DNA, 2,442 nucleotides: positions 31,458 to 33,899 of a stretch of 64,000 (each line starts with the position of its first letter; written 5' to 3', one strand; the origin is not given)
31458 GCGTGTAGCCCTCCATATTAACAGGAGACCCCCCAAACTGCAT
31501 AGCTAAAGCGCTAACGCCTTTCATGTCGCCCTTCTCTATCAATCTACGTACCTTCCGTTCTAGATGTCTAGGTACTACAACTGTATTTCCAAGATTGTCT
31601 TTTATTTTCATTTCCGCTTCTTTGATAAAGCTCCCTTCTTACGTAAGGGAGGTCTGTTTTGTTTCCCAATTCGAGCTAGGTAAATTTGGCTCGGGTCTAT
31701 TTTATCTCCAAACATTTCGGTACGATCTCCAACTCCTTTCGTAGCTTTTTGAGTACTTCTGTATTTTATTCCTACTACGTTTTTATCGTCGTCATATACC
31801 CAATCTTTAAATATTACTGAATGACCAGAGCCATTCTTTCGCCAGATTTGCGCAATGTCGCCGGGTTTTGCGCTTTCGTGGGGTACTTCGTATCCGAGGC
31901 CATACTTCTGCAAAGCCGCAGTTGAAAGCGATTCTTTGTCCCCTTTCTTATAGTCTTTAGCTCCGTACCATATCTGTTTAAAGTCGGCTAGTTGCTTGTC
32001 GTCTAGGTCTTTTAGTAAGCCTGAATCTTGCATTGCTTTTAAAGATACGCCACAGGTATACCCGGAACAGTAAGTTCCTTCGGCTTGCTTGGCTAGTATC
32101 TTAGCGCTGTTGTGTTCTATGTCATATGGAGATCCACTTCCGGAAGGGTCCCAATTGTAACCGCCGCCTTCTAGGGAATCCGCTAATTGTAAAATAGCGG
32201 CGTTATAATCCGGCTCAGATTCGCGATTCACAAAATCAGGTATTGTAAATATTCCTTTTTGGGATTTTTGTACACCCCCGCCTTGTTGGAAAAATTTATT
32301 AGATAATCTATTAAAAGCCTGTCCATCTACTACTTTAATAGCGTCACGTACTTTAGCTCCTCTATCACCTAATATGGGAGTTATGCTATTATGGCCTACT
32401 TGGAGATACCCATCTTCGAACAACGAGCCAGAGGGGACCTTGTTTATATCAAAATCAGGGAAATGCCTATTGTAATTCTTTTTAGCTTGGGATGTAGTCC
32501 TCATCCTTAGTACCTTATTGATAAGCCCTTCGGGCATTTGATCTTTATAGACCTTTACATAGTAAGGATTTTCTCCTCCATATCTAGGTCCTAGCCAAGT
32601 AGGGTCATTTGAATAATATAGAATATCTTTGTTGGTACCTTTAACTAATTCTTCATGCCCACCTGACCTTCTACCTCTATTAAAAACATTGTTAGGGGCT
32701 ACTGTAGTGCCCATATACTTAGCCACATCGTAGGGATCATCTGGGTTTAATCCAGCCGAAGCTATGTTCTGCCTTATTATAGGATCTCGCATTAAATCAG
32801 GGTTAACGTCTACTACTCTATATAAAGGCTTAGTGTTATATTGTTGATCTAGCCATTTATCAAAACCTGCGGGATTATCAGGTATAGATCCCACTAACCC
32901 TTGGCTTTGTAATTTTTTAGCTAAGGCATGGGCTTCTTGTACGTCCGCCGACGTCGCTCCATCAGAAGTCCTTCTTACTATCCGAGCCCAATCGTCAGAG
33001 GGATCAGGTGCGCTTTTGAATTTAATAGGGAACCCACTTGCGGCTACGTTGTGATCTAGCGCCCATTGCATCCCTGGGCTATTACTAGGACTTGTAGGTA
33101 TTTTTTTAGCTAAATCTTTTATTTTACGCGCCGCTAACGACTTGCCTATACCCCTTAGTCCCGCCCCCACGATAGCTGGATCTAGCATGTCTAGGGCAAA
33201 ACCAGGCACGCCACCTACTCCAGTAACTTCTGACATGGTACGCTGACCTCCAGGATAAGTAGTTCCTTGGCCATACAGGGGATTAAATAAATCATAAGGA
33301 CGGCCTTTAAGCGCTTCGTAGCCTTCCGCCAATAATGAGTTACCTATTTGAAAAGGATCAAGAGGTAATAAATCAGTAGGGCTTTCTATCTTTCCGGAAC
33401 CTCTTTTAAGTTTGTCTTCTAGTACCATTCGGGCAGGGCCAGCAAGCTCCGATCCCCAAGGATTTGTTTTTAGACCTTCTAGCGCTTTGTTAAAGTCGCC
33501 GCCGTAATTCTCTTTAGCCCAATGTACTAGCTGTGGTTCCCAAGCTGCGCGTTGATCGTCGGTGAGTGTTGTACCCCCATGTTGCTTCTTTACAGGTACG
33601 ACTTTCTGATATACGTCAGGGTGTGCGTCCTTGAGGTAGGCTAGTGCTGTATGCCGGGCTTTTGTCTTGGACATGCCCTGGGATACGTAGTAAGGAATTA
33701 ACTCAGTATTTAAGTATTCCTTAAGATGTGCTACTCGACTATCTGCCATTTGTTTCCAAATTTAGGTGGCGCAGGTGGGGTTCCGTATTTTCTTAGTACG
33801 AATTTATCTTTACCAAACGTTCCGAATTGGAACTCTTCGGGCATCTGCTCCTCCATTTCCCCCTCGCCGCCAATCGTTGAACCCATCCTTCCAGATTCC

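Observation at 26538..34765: Recurrent K/M-Q-x-G-G motif in the presumed internal/ejection proteins, a candidate processing or targeting signal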

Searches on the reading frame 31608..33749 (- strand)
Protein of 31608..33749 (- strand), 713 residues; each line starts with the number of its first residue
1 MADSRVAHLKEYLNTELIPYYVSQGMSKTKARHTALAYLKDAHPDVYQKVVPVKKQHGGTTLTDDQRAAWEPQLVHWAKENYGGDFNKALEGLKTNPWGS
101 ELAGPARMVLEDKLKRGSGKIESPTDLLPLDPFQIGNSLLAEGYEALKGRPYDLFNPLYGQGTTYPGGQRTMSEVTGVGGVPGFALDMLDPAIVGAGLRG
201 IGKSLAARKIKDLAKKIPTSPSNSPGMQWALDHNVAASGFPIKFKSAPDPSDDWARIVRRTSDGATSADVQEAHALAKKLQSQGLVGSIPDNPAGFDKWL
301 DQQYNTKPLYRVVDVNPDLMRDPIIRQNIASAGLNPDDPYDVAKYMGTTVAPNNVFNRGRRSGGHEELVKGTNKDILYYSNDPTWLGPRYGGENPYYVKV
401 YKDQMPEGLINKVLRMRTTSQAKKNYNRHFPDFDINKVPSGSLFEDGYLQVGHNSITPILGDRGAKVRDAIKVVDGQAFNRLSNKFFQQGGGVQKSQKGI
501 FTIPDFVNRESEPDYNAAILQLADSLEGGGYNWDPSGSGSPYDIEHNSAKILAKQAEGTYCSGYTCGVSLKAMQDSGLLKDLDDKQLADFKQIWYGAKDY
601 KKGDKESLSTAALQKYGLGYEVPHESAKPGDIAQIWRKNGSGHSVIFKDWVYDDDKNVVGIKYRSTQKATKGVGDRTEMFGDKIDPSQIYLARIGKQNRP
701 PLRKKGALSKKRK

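Call 6: search_protein_families(library=pfam, proteins=[window:31608-33749:-], max_evalue=0.01)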
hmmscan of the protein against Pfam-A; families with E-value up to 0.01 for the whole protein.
window:31608-33749:- (713 aa): 0 families

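Call 7: search_protein_families(library=phrogs, proteins=[window:31608-33749:-], max_evalue=0.001)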
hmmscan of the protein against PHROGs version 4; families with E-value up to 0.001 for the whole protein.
window:31608-33749:- (713 aa): 0 families

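Call 35: search_solved_structures(query=window:31608-33749:-, max_evalue=10, show_alignments=2)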
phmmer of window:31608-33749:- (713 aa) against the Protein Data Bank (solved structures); distinct sequences matched with E-value up to 10: 1.
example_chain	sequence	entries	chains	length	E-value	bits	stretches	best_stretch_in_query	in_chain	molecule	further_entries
1lk5_A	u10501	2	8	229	1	10.9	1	366-466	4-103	D-Ribose-5-Phosphate Isomerase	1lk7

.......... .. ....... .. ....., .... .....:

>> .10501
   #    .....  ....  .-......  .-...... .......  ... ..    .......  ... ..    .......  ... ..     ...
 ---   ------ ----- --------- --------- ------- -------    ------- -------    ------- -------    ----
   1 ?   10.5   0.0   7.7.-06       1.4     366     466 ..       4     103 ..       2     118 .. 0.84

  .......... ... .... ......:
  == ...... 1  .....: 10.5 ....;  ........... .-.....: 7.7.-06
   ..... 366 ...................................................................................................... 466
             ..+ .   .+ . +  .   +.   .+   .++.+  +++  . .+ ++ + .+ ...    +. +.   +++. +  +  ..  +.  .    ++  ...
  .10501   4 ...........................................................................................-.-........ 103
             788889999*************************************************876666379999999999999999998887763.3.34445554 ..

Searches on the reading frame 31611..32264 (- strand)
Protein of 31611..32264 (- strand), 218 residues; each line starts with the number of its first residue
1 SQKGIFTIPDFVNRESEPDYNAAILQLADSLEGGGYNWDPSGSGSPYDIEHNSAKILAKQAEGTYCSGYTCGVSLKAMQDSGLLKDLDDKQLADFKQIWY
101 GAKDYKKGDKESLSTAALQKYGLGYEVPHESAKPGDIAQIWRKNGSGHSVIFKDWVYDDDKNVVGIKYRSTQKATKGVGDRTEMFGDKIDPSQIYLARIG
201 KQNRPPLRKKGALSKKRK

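Call 92: find_homologous_proteins(query=window:31611-32264:-, max_evalue=0.001)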
Query seq(218 aa) (218 aa): 35 proteins with E <= 0.001 among 186 candidates.
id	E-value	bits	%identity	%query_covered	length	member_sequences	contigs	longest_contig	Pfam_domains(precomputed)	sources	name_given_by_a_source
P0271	5.9e-126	436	90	99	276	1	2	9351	-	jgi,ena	jgi:hypothetical protein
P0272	2.9e-63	231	52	97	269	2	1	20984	-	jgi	jgi:hypothetical protein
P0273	2.0e-58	216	52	92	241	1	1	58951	-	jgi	-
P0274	1.0e-49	187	56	69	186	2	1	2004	-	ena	-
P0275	6.7e-42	162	47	82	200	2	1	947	-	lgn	-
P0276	7.4e-42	161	45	84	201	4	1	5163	-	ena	-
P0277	2.9e-41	159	42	91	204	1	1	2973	-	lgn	-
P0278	1.1e-40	158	45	83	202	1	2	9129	-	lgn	-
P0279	5.0e-40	155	46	83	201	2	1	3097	-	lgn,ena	-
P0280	1.3e-39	154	43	82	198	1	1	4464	-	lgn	-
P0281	1.5e-39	154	42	89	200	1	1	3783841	-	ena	-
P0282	3.4e-39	153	45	82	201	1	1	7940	-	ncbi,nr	ncbi:MAG: hypothetical protein GY816_23475 [Cytophagales bacterium]|nr:hypothetical protein [Cytopha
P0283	5.9e-39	152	42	89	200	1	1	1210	-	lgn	-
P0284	6.1e-39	152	42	83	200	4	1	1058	-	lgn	-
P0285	6.6e-39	152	43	86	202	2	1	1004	-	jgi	-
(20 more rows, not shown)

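Call 95: search_solved_structures(query=A3, max_evalue=10, show_alignments=1)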
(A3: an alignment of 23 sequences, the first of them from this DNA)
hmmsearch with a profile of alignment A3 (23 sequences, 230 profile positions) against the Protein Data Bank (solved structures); distinct sequences matched with E-value up to 10: 8.
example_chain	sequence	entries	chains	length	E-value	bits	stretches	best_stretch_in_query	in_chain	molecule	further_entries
2reg_A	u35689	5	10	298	0.8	11.9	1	126-155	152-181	PUTATIVE GLYCINE BETAINE-BINDING ABC TRANSPORTER PROTEIN | PUTATIVE GLYCINE BETAINE ABC TRANSPORTER PROTEIN | Putative choline ABC transporter, periplasmic solu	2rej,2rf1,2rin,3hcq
6mj8_A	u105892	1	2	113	0.87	11.8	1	159-217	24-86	Monopolin complex subunit CSM1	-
6mjb_A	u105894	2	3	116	0.93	11.7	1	159-217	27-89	Monopolin complex subunit CSM1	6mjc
2gv8_A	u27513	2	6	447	2.1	10.5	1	45-80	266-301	monooxygenase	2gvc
1vqw_A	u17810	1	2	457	2.2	10.5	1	45-80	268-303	PROTEIN WITH SIMILARITY TO FLAVIN-CONTAINING MONOOXYGENASES AND TO MAMMALIAN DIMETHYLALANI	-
2xiv_A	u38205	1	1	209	2.4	10.3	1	116-175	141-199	HYPOTHETICAL INVASION PROTEIN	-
3pbc_A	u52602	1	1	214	2.5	10.3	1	116-175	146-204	INVASION PROTEIN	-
3ne0_A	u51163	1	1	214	2.5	10.3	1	116-175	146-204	Resuscitation promoting factor Interacting Protein A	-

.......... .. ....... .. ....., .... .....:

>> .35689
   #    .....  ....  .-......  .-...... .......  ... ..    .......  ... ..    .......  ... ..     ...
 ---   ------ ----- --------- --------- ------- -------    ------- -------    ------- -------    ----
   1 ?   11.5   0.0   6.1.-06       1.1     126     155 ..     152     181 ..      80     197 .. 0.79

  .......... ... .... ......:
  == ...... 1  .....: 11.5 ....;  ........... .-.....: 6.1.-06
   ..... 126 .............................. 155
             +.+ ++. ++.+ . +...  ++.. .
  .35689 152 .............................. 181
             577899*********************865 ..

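Call 103: predict_structure(alignment_id=A3)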
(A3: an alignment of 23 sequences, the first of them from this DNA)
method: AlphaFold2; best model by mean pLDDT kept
length: 218 residues; sequences in the alignment: 23
mean_pLDDT: 87.4   pTM: 0.82
mean pLDDT of the five models: 87.4, 86.5, 86.3, 84.5, 83.1
residues with pLDDT >= 90: 146; 70-90: 41; 50-70: 20; < 50: 11
segments of 3 or more residues with pLDDT < 50: 205-209, 211-214
pLDDT, mean of each block of 10 residues (from residue 1): 66 74 97 87 92 90 93 97 93 94 73 93 95 98 92 98 97 93 94 95 55 48
secondary structure, 60 per line:
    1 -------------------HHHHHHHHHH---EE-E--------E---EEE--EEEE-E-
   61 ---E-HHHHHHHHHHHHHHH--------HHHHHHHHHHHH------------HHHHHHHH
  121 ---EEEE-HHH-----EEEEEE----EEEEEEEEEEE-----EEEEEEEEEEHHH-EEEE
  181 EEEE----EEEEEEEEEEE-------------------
elements in order: H20-29 E49-51 E54-57 H66-80 H89-100 H113-120 E124-127 E137-142 E147-157 E163-172 E177-184 E189-199

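Call 106: fold_search(model_id=the predicted structure, library=pdb)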
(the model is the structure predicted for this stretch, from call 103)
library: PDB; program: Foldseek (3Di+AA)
matches with E <= 10: 473; with E <= 0.001: 0
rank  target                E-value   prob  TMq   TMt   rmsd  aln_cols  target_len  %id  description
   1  7v6t_A                4.1e-03  1.00  0.37  0.56   6.9       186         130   11  Crystal structure of bacterial peptidase (released 2022-08-24)
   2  9hb1                  4.1e-03  0.77  0.28  0.22  11.4       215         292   11  Structure of IdeC protease C94S from Streptococcus canis (released 2025-10-01)
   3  1y08                  5.5e-03  0.60  0.27  0.22  12.9       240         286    9  Structure of the Streptococcal Endopeptidase IdeS, a Novel Cysteine Proteinase with Strict Specificity for IgG (released 2004-12-21)
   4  9hb2                  9.8e-03  0.54  0.27  0.22  12.5       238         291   10  Structure of the truncated version of IdeC protease C94S from Streptococcus canis (released 2025-10-01)
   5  2avw_D                9.8e-03  0.54  0.29  0.23  11.9       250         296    8  Crystal structure of monoclinic form of streptococcus Mac-1 (released 2006-02-28)
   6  2au1                  1.1e-02  0.41  0.25  0.20  14.4       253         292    9  Crystal Structure of group A Streptococcus MAC-1 orthorhombic form (released 2006-02-28)
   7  2avw_A                2.2e-02  0.47  0.26  0.21  12.5       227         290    8  Crystal structure of monoclinic form of streptococcus Mac-1 (released 2006-02-28)
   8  8a47_C                2.7e-02  0.41  0.27  0.22  11.7       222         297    9  IdeS in complex with IgG1 Fc (released 2022-11-30)
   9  2qi2                  3.4e-02  0.80  0.23  0.17   5.6        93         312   10  Crystal structure of the Thermoplasma acidophilum Pelota protein (released 2007-10-09)
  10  1y96_D                6.1e-02  0.63  0.19  0.44  12.4       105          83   12  crystal structure of the Gemin6/Gemin7 heterodimer from the human SMN complex (released 2005-06-21)
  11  2avw_B                6.1e-02  0.35  0.29  0.23  11.2       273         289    8  Crystal structure of monoclinic form of streptococcus Mac-1 (released 2006-02-28)
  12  8ro0_e                7.7e-02  0.51  0.17  0.34   7.2        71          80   22  Structure of the C. elegans Intron Lariat Spliceosome primed for disassembly (ILS') (released 2024-08-07)
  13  9dtr_j                8.1e-02  0.15  0.13  0.22   9.7        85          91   20  Structure of the yeast post-catalytic P complex spliceosome at 2.3 Angstrom resolution (released 2024-12-25)
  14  6n7x_M                8.1e-02  0.14  0.14  0.22  10.6        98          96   16  S. cerevisiae U1 snRNP (released 2019-07-24)
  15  9hm0_MM               8.6e-02  0.92  0.26  0.36   8.2        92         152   14  Translational activator Aep3 in complex with mRNA and the yeast mitochondrial ribosome (released 2025-12-17)
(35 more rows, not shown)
